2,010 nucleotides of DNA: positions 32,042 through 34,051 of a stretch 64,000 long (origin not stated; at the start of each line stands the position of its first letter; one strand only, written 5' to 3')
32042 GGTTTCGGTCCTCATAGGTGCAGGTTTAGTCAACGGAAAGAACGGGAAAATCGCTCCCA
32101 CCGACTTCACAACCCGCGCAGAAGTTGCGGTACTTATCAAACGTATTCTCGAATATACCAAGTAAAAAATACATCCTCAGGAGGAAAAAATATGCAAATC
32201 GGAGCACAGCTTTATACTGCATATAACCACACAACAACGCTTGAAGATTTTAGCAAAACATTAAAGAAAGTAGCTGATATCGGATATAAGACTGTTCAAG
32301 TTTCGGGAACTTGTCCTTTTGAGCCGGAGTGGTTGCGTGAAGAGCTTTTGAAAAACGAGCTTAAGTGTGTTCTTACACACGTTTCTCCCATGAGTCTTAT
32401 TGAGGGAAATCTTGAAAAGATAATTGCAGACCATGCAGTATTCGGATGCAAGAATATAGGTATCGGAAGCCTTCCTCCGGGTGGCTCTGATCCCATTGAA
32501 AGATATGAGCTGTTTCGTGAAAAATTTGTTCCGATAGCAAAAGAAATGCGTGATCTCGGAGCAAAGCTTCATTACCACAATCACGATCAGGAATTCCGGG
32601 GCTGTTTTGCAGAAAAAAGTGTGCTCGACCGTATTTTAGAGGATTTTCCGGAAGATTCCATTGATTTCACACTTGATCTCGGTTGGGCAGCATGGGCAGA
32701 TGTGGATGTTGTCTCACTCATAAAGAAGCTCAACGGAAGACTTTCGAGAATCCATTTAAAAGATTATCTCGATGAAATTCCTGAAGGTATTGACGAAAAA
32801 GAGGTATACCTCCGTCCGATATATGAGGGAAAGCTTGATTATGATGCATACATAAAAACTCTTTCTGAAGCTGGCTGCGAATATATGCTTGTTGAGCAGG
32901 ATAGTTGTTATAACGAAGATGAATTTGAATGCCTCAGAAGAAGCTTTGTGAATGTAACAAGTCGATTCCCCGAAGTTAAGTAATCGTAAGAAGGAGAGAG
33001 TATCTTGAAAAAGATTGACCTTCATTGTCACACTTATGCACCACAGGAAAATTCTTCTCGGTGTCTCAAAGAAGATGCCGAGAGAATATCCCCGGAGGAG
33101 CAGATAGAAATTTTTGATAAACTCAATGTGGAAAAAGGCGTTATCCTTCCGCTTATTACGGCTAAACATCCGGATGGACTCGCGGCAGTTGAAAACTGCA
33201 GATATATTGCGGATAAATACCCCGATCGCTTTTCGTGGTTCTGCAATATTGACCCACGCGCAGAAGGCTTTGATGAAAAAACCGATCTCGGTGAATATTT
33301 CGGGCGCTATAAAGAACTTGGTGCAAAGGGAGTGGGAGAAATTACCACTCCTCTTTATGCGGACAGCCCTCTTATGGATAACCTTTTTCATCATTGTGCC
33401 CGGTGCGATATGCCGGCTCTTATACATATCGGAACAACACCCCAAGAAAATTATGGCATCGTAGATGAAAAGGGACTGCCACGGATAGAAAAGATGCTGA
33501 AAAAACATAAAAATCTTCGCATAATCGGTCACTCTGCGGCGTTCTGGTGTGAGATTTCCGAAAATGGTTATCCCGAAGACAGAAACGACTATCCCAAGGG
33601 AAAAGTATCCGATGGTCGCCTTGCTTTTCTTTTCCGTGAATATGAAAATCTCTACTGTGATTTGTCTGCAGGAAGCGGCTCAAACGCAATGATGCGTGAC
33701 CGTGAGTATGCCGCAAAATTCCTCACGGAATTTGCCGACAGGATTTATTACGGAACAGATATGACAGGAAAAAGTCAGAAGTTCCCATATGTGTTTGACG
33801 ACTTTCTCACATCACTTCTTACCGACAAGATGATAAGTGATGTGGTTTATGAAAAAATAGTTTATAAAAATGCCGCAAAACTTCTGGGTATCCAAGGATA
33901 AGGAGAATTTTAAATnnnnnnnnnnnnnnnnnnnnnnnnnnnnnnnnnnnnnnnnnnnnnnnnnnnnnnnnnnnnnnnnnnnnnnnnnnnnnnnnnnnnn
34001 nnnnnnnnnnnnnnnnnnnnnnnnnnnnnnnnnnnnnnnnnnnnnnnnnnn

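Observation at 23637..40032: Apparent 16-kb operon couples surface lyase C to six cytoplasmic enzymes of an unusual, amide-hydrolase-rich mix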

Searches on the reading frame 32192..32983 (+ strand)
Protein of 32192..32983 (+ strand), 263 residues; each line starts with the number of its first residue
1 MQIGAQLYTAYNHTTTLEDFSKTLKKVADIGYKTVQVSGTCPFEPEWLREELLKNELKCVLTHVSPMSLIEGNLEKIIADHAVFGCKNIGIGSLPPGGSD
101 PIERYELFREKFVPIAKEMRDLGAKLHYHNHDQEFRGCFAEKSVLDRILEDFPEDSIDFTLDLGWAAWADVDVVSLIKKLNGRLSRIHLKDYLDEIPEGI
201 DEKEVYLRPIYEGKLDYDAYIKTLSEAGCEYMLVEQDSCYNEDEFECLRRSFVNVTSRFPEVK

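Call 4: search_protein_families(library=pfam, proteins=[window:32192-32983:+], max_evalue=0.01)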
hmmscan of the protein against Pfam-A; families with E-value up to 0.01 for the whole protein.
window:32192-32983:+ (263 aa): 1 family
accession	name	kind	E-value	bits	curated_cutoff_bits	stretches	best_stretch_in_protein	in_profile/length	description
PF01261.30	AP_endonuc_2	-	5e-13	49.8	31.1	1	26-236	3-229/249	Xylose isomerase-like TIM barrel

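Call 12: search_protein_families(library=ncbifam, proteins=[window:32192-32983:+], max_evalue=0.01)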
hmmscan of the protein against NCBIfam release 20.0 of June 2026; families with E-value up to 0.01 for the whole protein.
window:32192-32983:+ (263 aa): 2 families
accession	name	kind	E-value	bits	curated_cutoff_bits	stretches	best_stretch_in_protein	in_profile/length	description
TIGR04379.1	myo_inos_iolE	equivalog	1.1e-13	51.4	290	1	105-204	128-224/290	myo-inosose-2 dehydratase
NF002198.0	PRK01060.1-3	equivalog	0.00073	19.2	244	1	145-240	147-241/253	deoxyribonuclease IV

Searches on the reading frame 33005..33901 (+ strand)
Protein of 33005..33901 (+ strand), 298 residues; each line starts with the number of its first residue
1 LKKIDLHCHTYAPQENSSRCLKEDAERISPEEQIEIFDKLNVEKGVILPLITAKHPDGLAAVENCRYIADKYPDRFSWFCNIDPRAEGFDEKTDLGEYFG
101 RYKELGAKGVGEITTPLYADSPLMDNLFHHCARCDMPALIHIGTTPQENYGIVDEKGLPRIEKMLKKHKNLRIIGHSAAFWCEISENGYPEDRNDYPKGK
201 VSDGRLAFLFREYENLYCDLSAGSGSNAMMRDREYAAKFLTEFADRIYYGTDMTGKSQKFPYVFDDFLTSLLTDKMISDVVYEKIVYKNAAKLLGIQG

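Call 4: search_protein_families(library=pfam, proteins=[window:33005-33901:+], max_evalue=0.01)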
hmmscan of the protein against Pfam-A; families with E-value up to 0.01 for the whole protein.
window:33005-33901:+ (298 aa): 1 family
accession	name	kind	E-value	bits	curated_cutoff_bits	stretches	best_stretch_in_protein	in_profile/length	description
PF04909.20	Amidohydro_2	-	2e-10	41.3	26.4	1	103-296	103-289/289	Amidohydrolase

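Call 12: search_protein_families(library=ncbifam, proteins=[window:33005-33901:+], max_evalue=0.01)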
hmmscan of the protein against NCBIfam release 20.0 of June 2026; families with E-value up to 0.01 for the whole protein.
window:33005-33901:+ (298 aa): 0 families

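Call 65: search_solved_structures(query=window:33005-33901:+, max_evalue=1)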
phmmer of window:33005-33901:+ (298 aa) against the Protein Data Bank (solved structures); distinct sequences matched with E-value up to 1: 4.
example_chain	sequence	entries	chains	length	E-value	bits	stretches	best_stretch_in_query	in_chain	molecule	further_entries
4inf_A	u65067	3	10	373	0.0056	19.3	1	68-157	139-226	METAL-DEPENDENT HYDROLASE | 5-Carboxyvanillate Decarboxylase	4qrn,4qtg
4qs5_A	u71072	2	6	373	0.0057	19.3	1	68-157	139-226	Ligw2 Decarboxylase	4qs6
3nur_A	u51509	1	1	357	0.36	13.3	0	252-297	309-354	Amidohydrolase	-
6wbd_A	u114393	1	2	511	0.39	13.3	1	34-111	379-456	Lysine--tRNA ligase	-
